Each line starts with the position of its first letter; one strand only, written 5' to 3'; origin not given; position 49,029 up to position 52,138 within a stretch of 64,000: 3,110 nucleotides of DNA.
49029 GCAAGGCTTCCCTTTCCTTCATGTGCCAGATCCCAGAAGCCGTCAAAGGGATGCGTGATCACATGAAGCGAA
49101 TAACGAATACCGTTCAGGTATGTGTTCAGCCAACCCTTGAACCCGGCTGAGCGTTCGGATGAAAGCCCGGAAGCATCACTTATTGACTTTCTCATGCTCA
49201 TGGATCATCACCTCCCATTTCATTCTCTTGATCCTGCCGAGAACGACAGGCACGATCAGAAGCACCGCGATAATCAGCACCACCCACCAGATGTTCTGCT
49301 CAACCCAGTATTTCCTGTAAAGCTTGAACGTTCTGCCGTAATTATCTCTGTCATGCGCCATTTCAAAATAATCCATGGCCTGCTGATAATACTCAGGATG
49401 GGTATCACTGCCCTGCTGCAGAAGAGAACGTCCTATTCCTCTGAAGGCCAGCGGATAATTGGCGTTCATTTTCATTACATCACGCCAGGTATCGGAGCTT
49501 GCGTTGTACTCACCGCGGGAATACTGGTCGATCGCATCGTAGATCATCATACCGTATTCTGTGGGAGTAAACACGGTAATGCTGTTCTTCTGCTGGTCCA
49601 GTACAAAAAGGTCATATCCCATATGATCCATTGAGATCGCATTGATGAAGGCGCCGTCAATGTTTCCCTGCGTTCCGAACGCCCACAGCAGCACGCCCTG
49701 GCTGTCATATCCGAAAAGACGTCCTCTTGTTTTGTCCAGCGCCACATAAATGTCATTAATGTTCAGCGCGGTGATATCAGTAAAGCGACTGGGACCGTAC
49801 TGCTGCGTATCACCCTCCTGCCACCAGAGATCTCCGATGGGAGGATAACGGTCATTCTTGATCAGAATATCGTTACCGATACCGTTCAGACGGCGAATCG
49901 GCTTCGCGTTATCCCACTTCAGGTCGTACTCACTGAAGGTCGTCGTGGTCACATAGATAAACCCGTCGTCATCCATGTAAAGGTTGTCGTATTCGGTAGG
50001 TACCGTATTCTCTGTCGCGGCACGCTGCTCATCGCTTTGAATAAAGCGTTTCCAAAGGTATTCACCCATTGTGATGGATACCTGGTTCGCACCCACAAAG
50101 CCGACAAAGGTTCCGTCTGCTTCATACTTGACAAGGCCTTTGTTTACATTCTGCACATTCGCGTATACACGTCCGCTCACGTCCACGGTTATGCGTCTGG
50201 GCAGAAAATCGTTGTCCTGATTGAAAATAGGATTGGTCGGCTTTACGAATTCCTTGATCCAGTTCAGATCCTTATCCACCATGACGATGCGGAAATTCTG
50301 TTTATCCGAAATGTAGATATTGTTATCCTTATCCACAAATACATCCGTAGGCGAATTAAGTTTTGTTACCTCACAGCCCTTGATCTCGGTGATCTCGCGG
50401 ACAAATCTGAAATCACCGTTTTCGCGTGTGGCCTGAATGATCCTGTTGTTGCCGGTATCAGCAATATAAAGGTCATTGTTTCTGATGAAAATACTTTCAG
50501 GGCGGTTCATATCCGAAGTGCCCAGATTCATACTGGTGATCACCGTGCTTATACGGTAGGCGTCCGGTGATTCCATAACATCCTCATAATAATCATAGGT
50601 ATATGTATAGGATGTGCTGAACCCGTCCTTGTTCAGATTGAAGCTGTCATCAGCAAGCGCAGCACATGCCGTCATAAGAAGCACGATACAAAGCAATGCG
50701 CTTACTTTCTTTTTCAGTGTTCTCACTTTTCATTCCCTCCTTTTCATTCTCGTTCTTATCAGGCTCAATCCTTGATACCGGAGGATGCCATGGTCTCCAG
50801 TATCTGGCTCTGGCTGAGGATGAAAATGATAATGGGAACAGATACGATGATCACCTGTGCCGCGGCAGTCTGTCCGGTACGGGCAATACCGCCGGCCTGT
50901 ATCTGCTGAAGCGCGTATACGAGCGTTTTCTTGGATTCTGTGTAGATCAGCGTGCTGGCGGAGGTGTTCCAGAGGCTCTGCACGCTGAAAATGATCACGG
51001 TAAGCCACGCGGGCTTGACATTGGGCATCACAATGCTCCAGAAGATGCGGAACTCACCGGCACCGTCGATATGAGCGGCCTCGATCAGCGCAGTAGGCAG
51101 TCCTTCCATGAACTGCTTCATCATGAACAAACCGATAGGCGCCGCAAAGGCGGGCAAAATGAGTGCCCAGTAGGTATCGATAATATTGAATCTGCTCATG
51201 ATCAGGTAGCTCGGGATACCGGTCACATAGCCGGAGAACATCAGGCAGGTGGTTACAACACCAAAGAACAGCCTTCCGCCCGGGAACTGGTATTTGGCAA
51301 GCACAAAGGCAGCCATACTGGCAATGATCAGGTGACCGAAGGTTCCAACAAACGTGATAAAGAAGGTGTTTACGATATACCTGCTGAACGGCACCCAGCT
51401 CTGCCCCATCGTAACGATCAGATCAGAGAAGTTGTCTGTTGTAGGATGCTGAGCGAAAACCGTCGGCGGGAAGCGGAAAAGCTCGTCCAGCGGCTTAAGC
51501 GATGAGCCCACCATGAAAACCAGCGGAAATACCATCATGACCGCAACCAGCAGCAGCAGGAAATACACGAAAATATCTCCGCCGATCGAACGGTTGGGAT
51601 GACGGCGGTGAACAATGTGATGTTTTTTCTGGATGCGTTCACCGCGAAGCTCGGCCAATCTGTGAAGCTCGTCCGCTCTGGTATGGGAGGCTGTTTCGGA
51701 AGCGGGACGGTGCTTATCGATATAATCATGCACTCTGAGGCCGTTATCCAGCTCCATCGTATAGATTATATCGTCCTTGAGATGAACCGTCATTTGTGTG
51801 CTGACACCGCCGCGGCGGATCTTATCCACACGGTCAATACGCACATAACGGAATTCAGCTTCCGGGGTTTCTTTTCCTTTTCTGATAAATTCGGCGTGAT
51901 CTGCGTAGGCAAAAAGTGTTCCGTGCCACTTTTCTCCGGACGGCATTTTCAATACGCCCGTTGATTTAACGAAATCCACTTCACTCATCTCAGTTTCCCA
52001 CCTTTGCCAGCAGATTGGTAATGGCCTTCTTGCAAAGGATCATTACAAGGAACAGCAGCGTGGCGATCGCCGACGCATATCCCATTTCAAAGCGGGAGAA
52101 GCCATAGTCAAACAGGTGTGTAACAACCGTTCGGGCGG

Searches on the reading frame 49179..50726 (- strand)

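Call 48: search_protein_families(library=pfam, proteins=[window:49179-50726:-], max_evalue=0.00001)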
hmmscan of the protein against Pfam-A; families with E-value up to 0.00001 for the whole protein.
window:49179-50726:- (516 aa): 1 family
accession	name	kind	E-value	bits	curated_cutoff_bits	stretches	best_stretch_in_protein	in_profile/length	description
PF01436.27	NHL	-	6e-10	39.1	20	0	123-148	1-26/28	NHL repeat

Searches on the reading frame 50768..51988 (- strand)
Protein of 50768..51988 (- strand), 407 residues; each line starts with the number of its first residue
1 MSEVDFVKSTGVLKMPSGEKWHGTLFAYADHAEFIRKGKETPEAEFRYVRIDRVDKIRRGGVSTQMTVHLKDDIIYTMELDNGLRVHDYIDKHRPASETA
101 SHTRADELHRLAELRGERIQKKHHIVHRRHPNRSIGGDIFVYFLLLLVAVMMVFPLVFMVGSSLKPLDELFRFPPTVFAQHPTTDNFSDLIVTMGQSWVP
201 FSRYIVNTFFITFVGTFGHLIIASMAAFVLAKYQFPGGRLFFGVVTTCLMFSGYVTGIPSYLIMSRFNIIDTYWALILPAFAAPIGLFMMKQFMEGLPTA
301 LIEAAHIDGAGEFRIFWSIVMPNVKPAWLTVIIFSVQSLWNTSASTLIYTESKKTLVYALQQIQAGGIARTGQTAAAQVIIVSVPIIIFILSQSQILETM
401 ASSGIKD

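Call 48: search_protein_families(library=pfam, proteins=[window:50768-51988:-], max_evalue=0.00001)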
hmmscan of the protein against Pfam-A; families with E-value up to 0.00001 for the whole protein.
window:50768-51988:- (407 aa): 1 family
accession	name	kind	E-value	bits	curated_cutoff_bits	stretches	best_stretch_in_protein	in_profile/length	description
PF00528.27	BPD_transp_1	-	4.1e-16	59.7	26.4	1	223-397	5-178/184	Binding-protein-dependent transport system inner membrane component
